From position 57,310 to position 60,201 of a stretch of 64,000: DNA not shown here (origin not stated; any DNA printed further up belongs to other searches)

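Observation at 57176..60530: Membrane-anchored tandem SpoVK/CbbX-like AAA+ ATPase translationally coupled to an HD hydrolase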

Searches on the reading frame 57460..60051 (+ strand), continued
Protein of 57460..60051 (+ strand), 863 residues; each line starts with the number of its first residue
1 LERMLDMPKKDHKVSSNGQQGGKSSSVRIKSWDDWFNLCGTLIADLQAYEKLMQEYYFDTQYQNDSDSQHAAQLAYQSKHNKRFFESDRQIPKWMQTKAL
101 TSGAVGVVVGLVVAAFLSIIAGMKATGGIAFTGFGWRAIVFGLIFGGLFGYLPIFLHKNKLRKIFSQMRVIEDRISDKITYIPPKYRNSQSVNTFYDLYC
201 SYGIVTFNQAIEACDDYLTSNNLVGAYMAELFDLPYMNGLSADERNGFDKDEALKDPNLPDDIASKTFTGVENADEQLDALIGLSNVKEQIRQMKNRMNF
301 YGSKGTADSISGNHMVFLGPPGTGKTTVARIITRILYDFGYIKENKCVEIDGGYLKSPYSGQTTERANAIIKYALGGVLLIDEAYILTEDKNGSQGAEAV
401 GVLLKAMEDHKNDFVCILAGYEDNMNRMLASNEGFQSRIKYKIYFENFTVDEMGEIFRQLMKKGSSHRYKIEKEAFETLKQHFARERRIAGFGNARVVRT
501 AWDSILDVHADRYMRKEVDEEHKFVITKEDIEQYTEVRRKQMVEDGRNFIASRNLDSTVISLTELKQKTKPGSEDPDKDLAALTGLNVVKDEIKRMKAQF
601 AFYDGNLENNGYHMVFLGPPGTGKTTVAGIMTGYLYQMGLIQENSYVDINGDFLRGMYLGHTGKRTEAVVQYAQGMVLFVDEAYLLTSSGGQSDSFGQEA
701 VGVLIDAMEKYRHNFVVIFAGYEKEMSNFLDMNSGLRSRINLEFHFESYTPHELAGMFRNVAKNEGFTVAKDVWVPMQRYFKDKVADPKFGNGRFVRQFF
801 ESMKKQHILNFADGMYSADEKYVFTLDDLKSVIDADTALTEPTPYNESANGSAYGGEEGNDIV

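Call 15: find_encoding_contigs(protein=P0006, flank=10000, max_places=2)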
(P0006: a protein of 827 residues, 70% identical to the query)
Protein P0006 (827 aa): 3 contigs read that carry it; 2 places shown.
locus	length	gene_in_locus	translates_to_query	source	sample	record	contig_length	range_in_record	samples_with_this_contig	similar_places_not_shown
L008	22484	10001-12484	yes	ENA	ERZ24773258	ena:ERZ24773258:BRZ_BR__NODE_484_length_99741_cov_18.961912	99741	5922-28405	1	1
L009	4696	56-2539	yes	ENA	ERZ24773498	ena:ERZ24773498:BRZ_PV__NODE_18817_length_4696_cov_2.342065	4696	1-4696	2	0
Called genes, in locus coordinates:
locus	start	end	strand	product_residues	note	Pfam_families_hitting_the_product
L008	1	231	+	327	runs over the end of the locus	-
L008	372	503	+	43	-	-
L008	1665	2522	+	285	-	PF04203:Sortase (weak)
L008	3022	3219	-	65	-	-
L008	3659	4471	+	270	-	-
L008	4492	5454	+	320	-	-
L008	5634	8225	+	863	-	PF13245:AAA_19, PF13604:AAA_30, PF01443:Viral_helicase1 (faint), PF18335:SH3_13 (faint), PF13538:UvrD_C_2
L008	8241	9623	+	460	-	-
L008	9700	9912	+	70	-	-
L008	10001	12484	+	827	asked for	PF05496:RuvB_N (weak), PF13191:AAA_16 (faint), PF13245:AAA_19 (faint), PF20720:nSTAND3 (faint), PF00004:AAA, PF17866:AAA_lid_6, PF00004:AAA, PF17866:AAA_lid_6, +7 more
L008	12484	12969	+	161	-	-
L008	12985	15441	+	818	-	PF07517:SecA_DEAD, PF00270:DEAD (weak), PF01043:SecA_PP_bind, PF21090:P-loop_SecA, PF07516:SecA_SW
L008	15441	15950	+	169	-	PF18936:DUF5684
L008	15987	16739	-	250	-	PF00383:dCMP_cyt_deam_1, PF14437:MafB19-deam (faint)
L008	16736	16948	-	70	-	-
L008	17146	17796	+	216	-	-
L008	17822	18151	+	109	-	-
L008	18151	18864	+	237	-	PF01693:Cauli_VI, PF00075:RNase_H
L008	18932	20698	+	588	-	-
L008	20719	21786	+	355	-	-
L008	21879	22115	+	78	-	-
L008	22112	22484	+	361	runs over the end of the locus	PF04055:Radical_SAM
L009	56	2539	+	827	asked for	PF05496:RuvB_N (weak), PF13191:AAA_16 (faint), PF13245:AAA_19 (faint), PF20720:nSTAND3 (faint), PF00004:AAA, PF17866:AAA_lid_6, PF00004:AAA, PF17866:AAA_lid_6, +7 more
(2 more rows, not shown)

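Call 16: find_related_loci(query=window:57478-60051:+, collection=viral_contigs, flank=6000)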
Query window:57478-60051:+ (857 aa) in viral_contigs; peptide patterns used: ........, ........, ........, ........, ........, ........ (x = any residue, [..] = any of these).
5 stretches matched a pattern, but none encodes a relative of the query by tblastn (E <= 1e-3).

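Call 20: find_related_loci(query=A1, collection=viral_contigs, flank=5000)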
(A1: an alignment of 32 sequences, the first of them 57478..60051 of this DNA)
Query A1 (857 aa) in viral_contigs; peptide patterns used: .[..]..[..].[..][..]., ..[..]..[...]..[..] (x = any residue, [..] = any of these).
49 stretches matched a pattern; 3 encode a relative of the query (tblastn E <= 1e-3); 2 distinct loci.
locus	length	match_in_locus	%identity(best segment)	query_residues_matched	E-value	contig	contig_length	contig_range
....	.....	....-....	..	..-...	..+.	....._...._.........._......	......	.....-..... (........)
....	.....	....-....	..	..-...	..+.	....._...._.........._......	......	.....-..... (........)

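Call 21: find_related_loci(query=A1, collection=genome_contigs, flank=5000)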
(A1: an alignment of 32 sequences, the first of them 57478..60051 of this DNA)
Query A1 (857 aa) in genome_contigs; peptide patterns used: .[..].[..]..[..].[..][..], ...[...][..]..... (x = any residue, [..] = any of these).
600 stretches matched a pattern (row limit reached: there are more); 148 encode a relative of the query (tblastn E <= 1e-3); the best 80 are kept; 80 distinct loci.
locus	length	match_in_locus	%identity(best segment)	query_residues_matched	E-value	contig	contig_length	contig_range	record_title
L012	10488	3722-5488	33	233-827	6e-88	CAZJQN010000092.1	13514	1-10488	MAG TPA_asm: uncultured Bacteroidales bacterium isolate SRP167436_co1_340 genome assembly, contig: NODE_7497_length_1351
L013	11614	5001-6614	35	255-801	2e-87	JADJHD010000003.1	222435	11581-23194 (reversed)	MAG: Bacteroidales bacterium isolate Damh_18-Q3-R51-60_MAXAC.107 tig00002365-10-2222520, whole genome shotgun sequence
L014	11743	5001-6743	32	236-830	2e-86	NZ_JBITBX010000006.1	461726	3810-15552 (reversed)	Actinoplanes sp. NPDC051859 NPDC051859_36_G7.ctg-0006, whole genome shotgun sequence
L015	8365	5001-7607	35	248-826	2e-82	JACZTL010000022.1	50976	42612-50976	MAG: Bacteroidetes bacterium isolate B13T1B10 B13T1B10_NODE244, whole genome shotgun sequence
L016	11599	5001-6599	34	234-838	1e-81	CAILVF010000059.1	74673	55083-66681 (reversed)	MAG: uncultured Bacteroidales bacterium isolate D14_bin-1408 genome assembly, contig: bin-1408:59/93, whole genome shotg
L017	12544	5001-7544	36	135-827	7e-87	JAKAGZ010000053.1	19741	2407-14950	MAG: Bacteroidetes bacterium isolate WY2.bin74 NODE_3767_length_19741_cov_13.247578, whole genome shotgun sequence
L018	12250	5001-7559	33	264-837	3e-80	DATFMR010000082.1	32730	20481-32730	MAG TPA_asm: Ignavibacteriaceae bacterium isolate SMAG_U9230 k141_334699, whole genome shotgun sequence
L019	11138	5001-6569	34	250-830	4e-80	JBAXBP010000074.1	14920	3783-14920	MAG: Bacteroidota bacterium isolate ELA170 MAG170_74, whole genome shotgun sequence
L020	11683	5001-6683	34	243-827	5e-80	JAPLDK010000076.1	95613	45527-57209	MAG: Bacteroidetes bacterium isolate LacPavin_0419_WC90_MAG_45_18 LacPavin_0419_WC90_scaffold_65290, whole genome shotgu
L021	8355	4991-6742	33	244-838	6e-80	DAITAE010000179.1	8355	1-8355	MAG TPA_asm: Streptosporangiaceae bacterium isolate CTOTU27891 NODE_1628_length_8355_cov_6.059518, whole genome shotgun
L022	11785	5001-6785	32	234-828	7e-79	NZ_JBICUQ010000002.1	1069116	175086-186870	Nonomuraea sp. NPDC048826 NPDC048826_124_G2.ctg-0002, whole genome shotgun sequence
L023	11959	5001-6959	32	173-828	1e-78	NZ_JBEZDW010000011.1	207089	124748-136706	Microbispora sp. NPDC049125 NPDC049125_122_G6.ctg-0011, whole genome shotgun sequence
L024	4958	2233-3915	33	265-827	1e-78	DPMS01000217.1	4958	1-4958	MAG TPA_asm: Actinomycetota bacterium isolate UBA9676 contig_2140, whole genome shotgun sequence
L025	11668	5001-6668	34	265-830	2e-78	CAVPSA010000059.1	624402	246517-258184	MAG: uncultured Actinomycetes bacterium isolate MFD00008.bin.1.128 genome assembly, contig: contig_8063, whole genome sh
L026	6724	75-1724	34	249-806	2e-77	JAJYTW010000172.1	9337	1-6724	MAG: Actinomycetes bacterium isolate DX2.bin50 NODE_6053_length_9337_cov_4.093594, whole genome shotgun sequence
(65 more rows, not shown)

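Call 22: search_dna_similar(query=window:57478-60051:+, collection=phages, mode=protein, max_rows=25)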
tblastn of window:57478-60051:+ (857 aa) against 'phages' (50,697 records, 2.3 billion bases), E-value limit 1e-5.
Records with a match: 11; places in all: 11; records where one place covers at least 80% of the query: 0.
Best place of each record, by identity: <60% 11.
By first word of the organism name: Bacteriophage 6; Bacillus 2; Mycobacterium 2; Brevibacillus 1.
By host as written in the record: - 6; Bacillus megaterium str. ATCC 43725 2; Mycobacteroides abscessus subsp. bolletii F1725 1; Mycobacterium abscessus subsp. bolletii strain F1660 1; Brevibacillus laterosporus 1.
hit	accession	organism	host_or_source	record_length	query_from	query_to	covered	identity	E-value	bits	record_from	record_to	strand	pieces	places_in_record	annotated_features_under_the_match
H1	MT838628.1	Bacteriophage sp.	human fecal samples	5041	271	841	59%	36.1%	4e-37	301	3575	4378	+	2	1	record has no annotation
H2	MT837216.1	Bacteriophage sp.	human fecal samples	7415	265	804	58%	36.1%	5e-36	290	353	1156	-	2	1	record has no annotation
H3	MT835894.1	Bacteriophage sp.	human fecal samples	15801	263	796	62%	32.2%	7e-35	276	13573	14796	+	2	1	record has no annotation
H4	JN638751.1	Bacillus phage G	Bacillus megaterium str. ATCC 43725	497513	233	830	62%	31.7%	2e-34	269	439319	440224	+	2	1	596: gp596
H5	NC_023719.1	Bacillus phage G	Bacillus megaterium str. ATCC 43725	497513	233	830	62%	31.7%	2e-34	269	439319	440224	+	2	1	596: gp596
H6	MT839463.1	Bacteriophage sp.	human fecal samples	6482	308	823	51%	38.0%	2e-37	298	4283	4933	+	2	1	record has no annotation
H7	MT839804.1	Bacteriophage sp.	human fecal samples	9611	271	826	61%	31.2%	5e-29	261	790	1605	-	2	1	record has no annotation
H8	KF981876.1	Mycobacterium phage ADLER F1725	Mycobacteroides abscessus subsp. ...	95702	272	838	52%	33.9%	7e-28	254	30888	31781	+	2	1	hypothetical protein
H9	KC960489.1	Mycobacterium phage Adler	Mycobacterium abscessus subsp. bolletii ...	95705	272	838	52%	33.9%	7e-28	254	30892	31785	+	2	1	AAA family ATPase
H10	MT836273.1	Bacteriophage sp.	human fecal samples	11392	308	826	61%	28.4%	2e-45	184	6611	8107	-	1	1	record has no annotation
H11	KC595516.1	Brevibacillus phage Emery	Brevibacillus laterosporus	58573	266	802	58%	29.3%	1e-21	211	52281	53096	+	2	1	stage V sporulation protein K, ATPase AAA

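Call 24: search_protein_families(library=ncbifam, proteins=[window:57478-60051:+], max_evalue=0.01)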
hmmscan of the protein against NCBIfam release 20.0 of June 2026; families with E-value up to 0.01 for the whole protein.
window:57478-60051:+ (857 aa): 68 families (the best 25 are shown)
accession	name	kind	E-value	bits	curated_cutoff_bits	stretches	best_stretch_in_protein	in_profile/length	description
TIGR02881.1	spore_V_K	equivalog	1.9e-107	358.2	422.95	2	270-525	3-261/261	stage V sporulation protein K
TIGR03922.1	T7SS_EccA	equivalog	2.3e-101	340.1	466.65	2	266-513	269-516/557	type VII secretion AAA-ATPase EccA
TIGR02880.1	cbbX_cfxQ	equivalog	1.2e-97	326.7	459.25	2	263-525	11-278/284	CbbX protein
TIGR00635.1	ruvB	equivalog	4.6e-13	48.9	299.05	2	272-409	3-113/305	Holliday junction branch migration DNA helicase RuvB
NF001679.0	PRK00440.1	equivalog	3.8e-12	45.9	303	2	603-766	37-185/322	replication factor C small subunit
TIGR02903.1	spore_lon_C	equivalog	1.1e-11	44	678.8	2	490-626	68-196/615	Lon family ATP-dependent protease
NF000868.0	PRK00080.1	equivalog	1.4e-10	40.6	282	1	299-330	44-75/330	Holliday junction branch migration DNA helicase RuvB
NF042959.1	IteA_antiphage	equivalog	2.8e-10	39.9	510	2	607-712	127-229/367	anti-phage ATPase IteA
NF011523.0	PRK14962.1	equivalog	5.3e-08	32.1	576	0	308-330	38-60/474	DNA polymerase III subunits gamma and tau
NF009067.0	PRK12402.1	equivalog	1.3e-07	30.9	317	0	306-333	34-63/340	replication factor C small subunit 2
TIGR00368.1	TIGR00368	hypoth_equivalog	1.4e-07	30.5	362.4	1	303-333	207-238/499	YifB family Mg chelatase-like AAA ATPase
NF009881.0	PRK13341.1-2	equivalog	1.7e-07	29.5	651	1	308-327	54-73/736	AAA family ATPase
TIGR02397.1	dnaX_nterm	equivalog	2.2e-07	30.5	250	0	309-330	39-60/355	DNA polymerase III subunit gamma/tau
NF011099.0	PRK14526.1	equivalog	3.4e-07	30.2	223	0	309-329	3-23/211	adenylate kinase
TIGR00763.1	lon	equivalog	5e-07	28.6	608.05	1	257-330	309-377/795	endopeptidase La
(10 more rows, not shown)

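Call 26: find_related_loci(query=A1, collection=metagenome_contigs, flank=6000)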
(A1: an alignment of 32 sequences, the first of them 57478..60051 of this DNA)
Query A1 (857 aa) in metagenome_contigs; peptide patterns used: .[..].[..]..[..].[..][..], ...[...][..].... (x = any residue, [..] = any of these).
600 stretches matched a pattern (row limit reached: there are more); 84 encode a relative of the query (tblastn E <= 1e-3); the best 80 are kept; 80 distinct loci.
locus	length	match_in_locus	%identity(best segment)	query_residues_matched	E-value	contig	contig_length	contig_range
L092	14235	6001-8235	55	102-828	0e+0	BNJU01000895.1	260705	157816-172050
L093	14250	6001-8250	35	29-824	9e-140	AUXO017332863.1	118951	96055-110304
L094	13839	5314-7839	35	135-826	9e-86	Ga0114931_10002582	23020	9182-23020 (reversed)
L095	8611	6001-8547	34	246-826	4e-85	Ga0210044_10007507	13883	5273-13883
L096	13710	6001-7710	34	254-801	1e-84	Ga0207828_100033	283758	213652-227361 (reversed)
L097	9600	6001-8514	34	241-827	1e-86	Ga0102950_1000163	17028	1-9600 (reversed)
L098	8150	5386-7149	32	235-836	3e-80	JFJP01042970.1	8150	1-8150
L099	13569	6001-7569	34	250-830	3e-80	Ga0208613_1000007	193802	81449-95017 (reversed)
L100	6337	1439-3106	35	265-830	1e-79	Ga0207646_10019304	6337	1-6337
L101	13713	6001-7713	33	265-832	3e-77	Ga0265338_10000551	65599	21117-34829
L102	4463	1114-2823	33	265-838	2e-77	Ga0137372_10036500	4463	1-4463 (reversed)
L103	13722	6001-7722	33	247-830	9e-77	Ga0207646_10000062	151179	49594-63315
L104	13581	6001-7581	34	265-795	1e-76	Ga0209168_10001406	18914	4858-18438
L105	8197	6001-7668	34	265-830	2e-76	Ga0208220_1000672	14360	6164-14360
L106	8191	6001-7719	33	246-825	3e-76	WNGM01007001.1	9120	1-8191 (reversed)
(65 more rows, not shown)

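Call 28: find_encoding_contigs(protein=P0011, flank=8000, max_places=1)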
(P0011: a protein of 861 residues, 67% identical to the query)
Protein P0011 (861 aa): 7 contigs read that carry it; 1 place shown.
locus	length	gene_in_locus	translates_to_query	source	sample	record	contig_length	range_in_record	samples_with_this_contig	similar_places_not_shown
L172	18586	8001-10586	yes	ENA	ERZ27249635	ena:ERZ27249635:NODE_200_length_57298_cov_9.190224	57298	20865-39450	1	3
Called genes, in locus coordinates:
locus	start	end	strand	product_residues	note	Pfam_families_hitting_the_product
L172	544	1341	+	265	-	-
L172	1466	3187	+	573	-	PF25087:GMPPB_C (faint), PF00132:Hexapep (faint)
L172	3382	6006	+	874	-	PF01443:Viral_helicase1 (faint), PF05970:PIF1 (faint), PF13086:AAA_11 (faint), PF13245:AAA_19, PF13604:AAA_30, PF18335:SH3_13 (weak), PF13538:UvrD_C_2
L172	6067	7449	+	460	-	-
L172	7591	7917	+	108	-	-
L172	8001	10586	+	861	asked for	PF05673:DUF815 (faint), PF05496:RuvB_N (weak), PF13191:AAA_16 (faint), PF00004:AAA, PF00005:ABC_tran (faint), PF17866:AAA_lid_6, PF00004:AAA, PF17866:AAA_lid_6, +7 more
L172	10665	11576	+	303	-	PF00781:DAGK_cat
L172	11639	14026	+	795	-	PF07517:SecA_DEAD, PF00270:DEAD (weak), PF01043:SecA_PP_bind, PF21090:P-loop_SecA, PF07516:SecA_SW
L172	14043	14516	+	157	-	PF18936:DUF5684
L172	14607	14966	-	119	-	-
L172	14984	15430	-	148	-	PF00383:dCMP_cyt_deam_1, PF14437:MafB19-deam (weak)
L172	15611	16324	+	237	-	-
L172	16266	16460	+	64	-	-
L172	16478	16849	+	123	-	-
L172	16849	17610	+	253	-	PF01693:Cauli_VI, PF00075:RNase_H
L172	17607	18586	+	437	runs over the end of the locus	PF09903:DUF2130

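Call 41: search_solved_structures(query=window:57478-60051:+, max_evalue=0.00001)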
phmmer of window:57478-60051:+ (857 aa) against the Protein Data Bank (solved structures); distinct sequences matched with E-value up to 0.00001: 3.
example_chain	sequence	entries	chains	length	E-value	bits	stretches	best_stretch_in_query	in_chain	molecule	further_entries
3syk_A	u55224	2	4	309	1.2e-38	136.1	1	260-506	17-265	Protein CbbX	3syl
3zuh_A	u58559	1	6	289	1.6e-38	135.8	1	263-506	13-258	PROTEIN CBBX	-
9lur_A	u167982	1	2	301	2e-36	128.8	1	267-493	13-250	ESX-1 secretion system protein EccA1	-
